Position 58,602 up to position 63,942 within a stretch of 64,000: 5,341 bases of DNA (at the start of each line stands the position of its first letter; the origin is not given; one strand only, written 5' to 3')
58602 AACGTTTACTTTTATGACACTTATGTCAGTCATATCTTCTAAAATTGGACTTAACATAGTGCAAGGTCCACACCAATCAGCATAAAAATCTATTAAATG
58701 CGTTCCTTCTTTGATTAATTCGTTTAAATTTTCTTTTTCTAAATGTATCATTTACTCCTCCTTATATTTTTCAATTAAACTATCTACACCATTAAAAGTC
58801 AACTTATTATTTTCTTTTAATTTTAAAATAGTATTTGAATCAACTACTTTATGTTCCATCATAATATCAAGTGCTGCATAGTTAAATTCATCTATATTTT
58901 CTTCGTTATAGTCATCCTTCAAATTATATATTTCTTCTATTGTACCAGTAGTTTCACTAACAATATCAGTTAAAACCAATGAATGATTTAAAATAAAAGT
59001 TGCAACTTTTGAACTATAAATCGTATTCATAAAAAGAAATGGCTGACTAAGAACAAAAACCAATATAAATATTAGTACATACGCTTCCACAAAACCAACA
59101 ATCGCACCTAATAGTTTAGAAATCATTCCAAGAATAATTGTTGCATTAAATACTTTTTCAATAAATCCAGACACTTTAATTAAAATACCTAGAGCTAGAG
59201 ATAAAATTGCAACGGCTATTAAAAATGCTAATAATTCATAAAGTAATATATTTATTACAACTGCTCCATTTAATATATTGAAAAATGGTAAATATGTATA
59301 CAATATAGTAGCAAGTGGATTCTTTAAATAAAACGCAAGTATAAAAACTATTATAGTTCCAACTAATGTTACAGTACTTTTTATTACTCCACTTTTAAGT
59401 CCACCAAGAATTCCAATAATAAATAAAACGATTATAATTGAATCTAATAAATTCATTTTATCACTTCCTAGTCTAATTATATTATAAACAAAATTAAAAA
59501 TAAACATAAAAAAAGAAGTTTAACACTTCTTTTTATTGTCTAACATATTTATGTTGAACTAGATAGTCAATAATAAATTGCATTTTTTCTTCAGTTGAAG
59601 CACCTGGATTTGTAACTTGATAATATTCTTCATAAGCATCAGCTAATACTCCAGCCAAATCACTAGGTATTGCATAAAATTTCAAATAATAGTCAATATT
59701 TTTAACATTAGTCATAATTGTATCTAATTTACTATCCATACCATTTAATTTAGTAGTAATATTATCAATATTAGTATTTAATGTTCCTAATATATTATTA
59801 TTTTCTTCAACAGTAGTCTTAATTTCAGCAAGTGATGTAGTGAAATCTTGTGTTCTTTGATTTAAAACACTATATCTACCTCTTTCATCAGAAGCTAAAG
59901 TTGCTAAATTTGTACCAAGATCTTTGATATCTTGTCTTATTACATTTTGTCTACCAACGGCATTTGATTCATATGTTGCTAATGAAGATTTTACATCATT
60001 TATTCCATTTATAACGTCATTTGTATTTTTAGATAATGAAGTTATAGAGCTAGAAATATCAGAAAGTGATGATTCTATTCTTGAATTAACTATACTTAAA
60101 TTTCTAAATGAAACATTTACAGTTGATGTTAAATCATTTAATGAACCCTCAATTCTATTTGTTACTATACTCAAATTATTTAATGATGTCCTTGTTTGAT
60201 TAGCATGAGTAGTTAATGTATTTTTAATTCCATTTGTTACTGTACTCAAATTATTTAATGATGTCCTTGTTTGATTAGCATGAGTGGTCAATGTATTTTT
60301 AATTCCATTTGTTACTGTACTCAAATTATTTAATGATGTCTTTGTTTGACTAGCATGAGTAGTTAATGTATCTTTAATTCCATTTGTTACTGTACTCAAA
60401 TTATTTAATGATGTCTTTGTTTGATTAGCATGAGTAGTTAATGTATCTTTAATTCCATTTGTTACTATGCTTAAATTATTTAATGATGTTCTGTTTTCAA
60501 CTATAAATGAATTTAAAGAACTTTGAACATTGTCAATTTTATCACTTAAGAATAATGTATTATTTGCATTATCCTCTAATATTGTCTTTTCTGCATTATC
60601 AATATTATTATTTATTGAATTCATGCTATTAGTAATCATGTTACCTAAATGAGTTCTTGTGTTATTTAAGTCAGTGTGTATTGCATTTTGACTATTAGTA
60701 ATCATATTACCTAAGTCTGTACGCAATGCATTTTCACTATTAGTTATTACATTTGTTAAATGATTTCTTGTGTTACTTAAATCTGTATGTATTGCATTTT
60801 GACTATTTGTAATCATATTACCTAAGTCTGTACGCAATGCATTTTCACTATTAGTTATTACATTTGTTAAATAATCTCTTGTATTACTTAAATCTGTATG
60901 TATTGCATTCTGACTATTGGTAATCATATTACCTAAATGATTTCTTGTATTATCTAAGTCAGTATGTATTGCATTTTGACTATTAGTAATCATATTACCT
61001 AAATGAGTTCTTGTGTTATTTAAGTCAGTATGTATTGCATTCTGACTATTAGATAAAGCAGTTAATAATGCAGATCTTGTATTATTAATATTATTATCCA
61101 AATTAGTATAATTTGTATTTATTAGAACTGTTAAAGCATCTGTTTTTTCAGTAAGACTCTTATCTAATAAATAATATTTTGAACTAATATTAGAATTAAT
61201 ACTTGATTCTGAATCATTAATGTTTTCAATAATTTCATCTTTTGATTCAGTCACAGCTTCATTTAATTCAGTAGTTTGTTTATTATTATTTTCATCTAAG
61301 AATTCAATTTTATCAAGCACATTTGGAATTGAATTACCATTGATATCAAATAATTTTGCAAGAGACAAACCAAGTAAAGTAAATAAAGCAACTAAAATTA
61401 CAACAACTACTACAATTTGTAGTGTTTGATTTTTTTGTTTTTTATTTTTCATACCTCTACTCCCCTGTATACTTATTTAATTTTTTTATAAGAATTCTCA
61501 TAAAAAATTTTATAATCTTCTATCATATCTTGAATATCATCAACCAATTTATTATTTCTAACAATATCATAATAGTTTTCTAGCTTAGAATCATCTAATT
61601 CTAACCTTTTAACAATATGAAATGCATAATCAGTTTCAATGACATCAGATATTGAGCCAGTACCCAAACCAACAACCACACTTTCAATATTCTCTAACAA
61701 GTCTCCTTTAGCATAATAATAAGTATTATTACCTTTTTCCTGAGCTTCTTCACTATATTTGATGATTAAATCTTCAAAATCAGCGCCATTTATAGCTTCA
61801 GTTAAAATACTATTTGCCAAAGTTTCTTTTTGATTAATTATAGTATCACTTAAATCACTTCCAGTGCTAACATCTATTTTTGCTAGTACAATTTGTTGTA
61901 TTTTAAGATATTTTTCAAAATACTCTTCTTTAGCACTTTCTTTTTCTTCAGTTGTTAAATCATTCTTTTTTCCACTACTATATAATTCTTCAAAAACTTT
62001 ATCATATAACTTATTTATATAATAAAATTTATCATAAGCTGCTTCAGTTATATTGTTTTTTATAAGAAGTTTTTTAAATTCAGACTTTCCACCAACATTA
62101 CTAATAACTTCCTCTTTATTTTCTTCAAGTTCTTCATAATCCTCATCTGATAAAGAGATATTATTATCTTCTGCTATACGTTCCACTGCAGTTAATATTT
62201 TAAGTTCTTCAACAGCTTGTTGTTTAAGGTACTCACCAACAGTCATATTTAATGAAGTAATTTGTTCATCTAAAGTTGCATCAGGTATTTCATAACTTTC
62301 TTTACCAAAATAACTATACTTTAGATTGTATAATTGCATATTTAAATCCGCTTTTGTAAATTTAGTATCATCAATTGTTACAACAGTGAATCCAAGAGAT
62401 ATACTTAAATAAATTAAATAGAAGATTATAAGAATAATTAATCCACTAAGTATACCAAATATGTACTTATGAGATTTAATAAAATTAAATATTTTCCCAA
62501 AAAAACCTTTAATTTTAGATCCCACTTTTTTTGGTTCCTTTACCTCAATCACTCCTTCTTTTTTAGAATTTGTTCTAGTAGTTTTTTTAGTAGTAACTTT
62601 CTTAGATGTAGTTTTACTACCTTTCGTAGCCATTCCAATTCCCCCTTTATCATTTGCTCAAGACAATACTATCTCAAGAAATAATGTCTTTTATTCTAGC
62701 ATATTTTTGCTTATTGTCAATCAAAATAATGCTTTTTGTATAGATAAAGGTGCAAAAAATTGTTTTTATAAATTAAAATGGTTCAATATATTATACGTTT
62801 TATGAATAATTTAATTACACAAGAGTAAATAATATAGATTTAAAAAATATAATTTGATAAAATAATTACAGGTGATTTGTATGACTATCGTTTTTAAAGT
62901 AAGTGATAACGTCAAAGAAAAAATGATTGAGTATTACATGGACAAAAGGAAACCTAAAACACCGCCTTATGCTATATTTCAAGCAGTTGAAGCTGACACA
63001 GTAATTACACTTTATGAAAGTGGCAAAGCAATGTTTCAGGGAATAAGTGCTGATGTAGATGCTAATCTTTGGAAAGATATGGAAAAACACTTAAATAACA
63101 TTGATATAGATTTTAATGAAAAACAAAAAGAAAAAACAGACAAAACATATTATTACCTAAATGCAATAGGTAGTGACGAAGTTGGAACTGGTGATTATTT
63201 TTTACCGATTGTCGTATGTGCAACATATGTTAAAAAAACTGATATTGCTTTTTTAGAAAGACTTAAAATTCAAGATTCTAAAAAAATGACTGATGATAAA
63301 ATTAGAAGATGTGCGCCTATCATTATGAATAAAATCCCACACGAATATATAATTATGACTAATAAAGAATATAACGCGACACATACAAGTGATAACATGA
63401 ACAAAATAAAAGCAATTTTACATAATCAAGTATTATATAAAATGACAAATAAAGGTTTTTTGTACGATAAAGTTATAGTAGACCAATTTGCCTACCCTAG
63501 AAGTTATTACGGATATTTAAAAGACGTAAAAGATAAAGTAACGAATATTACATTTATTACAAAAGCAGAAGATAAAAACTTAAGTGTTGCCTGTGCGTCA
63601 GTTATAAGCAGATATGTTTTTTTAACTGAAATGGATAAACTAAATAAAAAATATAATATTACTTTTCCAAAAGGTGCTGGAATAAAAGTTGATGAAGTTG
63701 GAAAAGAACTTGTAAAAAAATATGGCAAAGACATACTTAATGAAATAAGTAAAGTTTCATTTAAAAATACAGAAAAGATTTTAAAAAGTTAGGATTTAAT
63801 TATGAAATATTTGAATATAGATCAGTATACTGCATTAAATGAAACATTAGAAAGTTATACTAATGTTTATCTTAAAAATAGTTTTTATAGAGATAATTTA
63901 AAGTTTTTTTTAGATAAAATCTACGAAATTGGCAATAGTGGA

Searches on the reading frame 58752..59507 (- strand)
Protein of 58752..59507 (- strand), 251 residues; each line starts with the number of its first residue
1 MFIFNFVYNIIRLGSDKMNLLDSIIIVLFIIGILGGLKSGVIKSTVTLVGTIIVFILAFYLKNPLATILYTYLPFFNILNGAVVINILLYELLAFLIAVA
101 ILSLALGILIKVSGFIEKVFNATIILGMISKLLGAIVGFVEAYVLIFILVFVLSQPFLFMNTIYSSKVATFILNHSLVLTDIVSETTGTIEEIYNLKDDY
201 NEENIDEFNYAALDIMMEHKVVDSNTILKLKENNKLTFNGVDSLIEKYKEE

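Call 65: search_protein_families(library=pfam, proteins=[window:58752-59507:-], max_evalue=0.001)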
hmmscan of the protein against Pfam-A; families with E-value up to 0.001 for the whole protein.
window:58752-59507:- (251 aa): 1 family
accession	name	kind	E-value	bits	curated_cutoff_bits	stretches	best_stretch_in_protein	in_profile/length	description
PF02674.22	Colicin_V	-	2.7e-11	44.1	29.3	1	21-175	1-142/144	Colicin V production protein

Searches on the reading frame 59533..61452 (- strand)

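Call 65: search_protein_families(library=pfam, proteins=[window:59533-61452:-], max_evalue=0.001)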
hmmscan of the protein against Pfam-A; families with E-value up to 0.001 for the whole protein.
window:59533-61452:- (639 aa): 1 family
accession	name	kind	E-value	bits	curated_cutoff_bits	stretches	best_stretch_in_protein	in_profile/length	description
PF01442.23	Apolipoprotein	-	3e-13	50.3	90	1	57-208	10-154/190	Apolipoprotein A1/A4/E domain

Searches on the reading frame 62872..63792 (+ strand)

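Call 65: search_protein_families(library=pfam, proteins=[window:62872-63792:+], max_evalue=0.001)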
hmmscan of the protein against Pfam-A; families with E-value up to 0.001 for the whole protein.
window:62872-63792:+ (306 aa): 2 families
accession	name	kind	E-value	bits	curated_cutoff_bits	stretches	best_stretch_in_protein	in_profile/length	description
PF01351.25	RNase_HII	-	1e-43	150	25.8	1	99-300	1-199/199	Ribonuclease HII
PF11858.14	DUF3378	-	2.9e-17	63.1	27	1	5-73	1-69/76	Domain of unknown function (DUF3378)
